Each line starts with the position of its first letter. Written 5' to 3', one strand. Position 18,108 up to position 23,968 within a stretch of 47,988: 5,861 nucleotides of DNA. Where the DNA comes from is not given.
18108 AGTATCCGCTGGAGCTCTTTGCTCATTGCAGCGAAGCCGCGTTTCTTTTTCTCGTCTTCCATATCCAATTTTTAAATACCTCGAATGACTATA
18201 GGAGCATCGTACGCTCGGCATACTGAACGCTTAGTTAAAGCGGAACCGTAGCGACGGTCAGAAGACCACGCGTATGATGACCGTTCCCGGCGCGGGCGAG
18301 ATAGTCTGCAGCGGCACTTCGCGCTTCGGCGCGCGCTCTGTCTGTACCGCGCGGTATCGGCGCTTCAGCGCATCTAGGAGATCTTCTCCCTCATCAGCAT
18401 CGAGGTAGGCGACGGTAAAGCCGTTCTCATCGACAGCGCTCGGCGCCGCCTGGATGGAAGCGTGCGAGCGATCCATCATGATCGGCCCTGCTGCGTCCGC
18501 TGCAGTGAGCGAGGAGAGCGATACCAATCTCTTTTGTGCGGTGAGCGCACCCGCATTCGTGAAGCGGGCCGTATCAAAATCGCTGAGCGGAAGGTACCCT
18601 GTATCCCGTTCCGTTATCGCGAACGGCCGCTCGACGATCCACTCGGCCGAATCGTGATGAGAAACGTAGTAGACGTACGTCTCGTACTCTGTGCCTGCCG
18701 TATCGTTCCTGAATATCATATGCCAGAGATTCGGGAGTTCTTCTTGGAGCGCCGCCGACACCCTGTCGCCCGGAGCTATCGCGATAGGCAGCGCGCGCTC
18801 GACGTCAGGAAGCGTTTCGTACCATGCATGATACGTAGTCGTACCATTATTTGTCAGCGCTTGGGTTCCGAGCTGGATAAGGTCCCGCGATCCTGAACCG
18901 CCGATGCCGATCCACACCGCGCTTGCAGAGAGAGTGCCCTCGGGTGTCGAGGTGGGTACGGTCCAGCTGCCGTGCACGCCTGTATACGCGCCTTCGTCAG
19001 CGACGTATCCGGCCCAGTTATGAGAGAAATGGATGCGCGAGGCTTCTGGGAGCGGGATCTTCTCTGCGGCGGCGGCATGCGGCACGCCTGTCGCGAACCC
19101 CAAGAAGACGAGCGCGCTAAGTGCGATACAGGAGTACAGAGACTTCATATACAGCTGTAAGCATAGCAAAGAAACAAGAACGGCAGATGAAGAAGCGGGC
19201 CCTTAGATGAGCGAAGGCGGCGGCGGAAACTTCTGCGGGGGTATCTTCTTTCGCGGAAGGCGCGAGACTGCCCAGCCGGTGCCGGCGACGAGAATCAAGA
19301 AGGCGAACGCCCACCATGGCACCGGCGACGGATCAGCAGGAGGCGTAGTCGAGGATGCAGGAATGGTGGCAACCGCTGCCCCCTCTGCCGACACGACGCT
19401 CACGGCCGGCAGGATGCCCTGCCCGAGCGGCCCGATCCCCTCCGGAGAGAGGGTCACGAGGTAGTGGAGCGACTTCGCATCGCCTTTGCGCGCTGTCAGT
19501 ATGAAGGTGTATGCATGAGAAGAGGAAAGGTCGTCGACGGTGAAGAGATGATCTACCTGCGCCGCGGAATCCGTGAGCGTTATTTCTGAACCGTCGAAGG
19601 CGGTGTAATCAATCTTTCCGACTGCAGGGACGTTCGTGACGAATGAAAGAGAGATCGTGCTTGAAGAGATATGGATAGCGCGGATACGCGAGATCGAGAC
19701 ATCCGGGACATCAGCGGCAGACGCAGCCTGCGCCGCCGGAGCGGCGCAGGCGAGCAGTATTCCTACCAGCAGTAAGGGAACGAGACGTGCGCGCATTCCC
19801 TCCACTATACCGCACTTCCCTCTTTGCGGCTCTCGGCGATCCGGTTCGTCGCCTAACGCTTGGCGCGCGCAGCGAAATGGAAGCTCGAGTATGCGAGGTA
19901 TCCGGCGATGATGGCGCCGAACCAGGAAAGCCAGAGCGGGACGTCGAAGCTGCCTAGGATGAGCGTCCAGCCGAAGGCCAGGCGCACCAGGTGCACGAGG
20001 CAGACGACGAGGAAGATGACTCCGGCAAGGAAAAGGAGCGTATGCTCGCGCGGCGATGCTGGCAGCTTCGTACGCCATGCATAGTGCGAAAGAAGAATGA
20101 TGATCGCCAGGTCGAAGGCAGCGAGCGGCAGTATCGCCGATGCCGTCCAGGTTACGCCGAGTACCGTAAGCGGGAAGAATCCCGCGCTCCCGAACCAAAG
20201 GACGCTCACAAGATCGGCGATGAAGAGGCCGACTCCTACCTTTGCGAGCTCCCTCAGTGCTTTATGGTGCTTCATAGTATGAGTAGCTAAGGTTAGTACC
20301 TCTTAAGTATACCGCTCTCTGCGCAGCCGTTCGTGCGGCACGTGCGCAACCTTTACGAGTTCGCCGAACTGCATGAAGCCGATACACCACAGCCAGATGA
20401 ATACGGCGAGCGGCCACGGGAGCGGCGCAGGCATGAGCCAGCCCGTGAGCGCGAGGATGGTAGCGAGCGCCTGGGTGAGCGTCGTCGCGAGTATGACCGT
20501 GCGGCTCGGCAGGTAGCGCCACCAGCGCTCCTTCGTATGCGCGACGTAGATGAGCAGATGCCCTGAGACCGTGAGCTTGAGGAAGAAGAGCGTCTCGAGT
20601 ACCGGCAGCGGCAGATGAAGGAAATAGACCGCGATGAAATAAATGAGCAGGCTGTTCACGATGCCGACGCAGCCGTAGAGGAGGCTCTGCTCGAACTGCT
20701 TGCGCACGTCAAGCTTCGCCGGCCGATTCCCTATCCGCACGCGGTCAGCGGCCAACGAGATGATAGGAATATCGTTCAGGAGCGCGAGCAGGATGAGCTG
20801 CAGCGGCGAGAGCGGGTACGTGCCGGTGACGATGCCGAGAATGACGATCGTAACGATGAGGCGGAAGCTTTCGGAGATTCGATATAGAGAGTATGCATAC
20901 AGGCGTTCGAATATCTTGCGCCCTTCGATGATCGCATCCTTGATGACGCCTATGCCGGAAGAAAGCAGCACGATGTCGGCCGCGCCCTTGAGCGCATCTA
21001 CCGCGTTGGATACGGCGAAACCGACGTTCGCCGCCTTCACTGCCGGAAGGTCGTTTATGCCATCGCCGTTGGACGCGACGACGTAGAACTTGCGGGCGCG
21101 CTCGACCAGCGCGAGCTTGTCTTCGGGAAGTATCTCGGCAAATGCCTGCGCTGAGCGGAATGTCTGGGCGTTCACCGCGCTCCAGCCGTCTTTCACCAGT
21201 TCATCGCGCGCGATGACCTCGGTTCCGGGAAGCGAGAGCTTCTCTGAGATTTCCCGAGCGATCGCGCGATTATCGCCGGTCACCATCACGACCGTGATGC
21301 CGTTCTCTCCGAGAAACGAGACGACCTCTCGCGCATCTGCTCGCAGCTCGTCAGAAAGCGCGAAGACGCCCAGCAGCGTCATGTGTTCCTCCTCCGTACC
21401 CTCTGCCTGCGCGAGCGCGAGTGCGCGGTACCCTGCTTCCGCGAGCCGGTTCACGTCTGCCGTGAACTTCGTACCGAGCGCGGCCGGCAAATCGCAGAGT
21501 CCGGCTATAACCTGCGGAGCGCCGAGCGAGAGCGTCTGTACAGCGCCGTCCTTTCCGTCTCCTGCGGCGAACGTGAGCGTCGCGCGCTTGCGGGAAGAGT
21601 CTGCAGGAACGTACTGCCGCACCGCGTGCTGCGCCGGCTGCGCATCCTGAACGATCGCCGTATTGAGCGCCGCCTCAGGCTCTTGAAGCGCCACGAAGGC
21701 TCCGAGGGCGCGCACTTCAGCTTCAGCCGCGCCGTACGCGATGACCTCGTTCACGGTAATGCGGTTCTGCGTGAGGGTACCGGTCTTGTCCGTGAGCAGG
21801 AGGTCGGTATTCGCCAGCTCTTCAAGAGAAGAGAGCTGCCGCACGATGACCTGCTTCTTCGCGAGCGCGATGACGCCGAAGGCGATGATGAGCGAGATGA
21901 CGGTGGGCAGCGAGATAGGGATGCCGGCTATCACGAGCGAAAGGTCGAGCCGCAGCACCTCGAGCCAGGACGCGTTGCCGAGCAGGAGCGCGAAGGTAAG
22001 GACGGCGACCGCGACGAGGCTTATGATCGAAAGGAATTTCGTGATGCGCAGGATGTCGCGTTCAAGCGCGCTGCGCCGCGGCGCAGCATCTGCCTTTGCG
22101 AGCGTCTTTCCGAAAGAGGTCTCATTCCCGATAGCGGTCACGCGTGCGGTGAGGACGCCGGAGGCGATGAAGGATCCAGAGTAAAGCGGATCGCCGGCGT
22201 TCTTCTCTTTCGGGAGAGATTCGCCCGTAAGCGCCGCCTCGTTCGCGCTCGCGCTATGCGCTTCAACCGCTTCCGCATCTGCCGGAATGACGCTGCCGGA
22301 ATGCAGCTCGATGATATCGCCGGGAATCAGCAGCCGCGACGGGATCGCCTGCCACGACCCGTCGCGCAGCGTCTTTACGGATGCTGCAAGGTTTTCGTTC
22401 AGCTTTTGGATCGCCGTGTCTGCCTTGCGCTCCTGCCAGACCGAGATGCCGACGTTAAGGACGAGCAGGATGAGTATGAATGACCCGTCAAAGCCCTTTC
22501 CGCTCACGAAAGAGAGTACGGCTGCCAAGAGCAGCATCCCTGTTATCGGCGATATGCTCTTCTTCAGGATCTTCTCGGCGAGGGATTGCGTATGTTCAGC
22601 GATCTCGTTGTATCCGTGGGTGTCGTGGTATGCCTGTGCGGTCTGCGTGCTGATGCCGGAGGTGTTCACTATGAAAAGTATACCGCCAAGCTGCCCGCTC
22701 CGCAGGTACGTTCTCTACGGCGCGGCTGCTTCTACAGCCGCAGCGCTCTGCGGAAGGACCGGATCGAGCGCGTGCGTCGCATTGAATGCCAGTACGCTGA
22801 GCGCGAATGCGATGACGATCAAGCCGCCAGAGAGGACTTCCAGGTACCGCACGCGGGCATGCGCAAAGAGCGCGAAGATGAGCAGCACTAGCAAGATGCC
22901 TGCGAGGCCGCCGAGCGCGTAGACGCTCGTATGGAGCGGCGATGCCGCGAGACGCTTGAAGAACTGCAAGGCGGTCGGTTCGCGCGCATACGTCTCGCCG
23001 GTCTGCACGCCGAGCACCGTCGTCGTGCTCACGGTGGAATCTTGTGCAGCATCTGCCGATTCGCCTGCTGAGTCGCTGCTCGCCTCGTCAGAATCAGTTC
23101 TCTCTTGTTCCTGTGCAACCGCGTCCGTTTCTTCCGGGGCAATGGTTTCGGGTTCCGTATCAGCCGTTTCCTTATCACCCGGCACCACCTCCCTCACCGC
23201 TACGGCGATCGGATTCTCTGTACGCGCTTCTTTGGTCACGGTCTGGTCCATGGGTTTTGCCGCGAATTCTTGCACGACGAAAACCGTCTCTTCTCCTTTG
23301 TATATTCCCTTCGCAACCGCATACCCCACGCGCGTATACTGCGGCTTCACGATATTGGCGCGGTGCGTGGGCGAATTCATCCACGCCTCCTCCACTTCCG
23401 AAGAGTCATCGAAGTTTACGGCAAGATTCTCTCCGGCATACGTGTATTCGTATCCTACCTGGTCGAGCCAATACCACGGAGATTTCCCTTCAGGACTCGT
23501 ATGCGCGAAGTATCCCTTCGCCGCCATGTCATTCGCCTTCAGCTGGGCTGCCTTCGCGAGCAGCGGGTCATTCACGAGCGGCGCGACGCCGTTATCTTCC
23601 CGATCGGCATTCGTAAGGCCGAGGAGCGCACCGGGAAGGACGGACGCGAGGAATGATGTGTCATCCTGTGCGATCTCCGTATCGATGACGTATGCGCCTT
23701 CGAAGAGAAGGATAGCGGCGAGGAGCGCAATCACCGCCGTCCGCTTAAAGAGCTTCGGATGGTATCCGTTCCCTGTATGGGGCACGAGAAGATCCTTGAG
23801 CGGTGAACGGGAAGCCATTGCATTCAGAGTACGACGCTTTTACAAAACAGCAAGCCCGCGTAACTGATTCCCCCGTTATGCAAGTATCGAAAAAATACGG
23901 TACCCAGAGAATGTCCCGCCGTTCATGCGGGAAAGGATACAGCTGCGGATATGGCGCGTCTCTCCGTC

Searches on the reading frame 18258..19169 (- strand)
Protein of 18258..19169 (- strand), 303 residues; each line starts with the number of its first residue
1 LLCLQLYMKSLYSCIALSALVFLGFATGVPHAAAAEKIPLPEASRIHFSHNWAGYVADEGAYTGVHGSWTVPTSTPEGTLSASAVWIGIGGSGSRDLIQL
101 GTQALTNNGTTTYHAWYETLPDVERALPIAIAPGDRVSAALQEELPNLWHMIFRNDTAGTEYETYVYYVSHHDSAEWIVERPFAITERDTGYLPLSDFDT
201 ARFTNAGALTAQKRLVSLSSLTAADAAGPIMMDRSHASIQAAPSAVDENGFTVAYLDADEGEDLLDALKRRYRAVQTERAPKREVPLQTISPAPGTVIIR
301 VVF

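Call 58: search_protein_families(library=pfam, proteins=[window:18258-19169:-], max_evalue=0.001)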
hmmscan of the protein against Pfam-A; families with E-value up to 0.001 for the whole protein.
window:18258-19169:- (303 aa): 1 family
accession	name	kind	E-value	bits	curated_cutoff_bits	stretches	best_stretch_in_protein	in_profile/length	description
PF01828.24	Peptidase_A4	-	1.3e-31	110.1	22.3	1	51-225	2-183/206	Peptidase A4 family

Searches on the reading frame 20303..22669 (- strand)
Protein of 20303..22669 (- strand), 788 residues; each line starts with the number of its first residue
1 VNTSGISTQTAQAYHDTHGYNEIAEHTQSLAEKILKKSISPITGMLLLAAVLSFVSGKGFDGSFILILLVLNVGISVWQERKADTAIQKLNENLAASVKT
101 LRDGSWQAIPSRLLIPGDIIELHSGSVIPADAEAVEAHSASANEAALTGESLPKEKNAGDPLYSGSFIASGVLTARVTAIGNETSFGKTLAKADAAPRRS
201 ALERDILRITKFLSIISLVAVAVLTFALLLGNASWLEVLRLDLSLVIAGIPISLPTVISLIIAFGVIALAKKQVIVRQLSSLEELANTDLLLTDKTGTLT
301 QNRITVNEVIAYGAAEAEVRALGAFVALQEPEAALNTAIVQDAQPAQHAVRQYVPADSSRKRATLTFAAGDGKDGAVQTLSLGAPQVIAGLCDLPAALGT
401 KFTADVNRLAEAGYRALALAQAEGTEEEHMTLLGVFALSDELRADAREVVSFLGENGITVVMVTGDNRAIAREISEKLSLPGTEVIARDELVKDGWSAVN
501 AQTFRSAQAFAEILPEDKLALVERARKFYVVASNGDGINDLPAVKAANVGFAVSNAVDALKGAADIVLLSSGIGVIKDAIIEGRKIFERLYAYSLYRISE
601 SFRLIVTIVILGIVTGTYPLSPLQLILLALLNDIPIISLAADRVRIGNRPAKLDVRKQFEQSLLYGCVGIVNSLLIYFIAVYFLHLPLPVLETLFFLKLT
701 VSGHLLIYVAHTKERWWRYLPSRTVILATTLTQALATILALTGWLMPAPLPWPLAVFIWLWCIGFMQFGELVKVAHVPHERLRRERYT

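Call 58: search_protein_families(library=pfam, proteins=[window:20303-22669:-], max_evalue=0.001)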
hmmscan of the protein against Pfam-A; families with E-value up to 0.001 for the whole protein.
window:20303-22669:- (788 aa): 5 families
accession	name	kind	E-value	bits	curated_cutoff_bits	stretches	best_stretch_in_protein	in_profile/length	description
PF00122.25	E1-E2_ATPase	-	3.1e-44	151.1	28.1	1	94-272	3-181/181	E1-E2 ATPase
PF00702.32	Hydrolase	-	1.9e-16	61.5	26.4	1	289-548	2-191/191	haloacid dehalogenase-like hydrolase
PF00690.31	Cation_ATPase_N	-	7.4e-07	29.2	20.4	1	3-53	18-69/69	Cation transporter/ATPase, N-terminus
PF12710.13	HAD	-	1.1e-06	29.6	27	1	400-544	40-188/189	haloacid dehalogenase-like hydrolase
PF08282.18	Hydrolase_3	-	5e-06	26.9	20.9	1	532-571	207-246/255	haloacid dehalogenase-like hydrolase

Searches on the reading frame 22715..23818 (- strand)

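Call 58: search_protein_families(library=pfam, proteins=[window:22715-23818:-], max_evalue=0.001)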
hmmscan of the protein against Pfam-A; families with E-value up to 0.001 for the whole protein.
window:22715-23818:- (367 aa): 1 family
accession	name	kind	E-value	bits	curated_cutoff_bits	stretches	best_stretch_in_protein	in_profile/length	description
PF00188.32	CAP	-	5.5e-19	69.6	21.1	1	67-185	2-117/117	Cysteine-rich secretory protein family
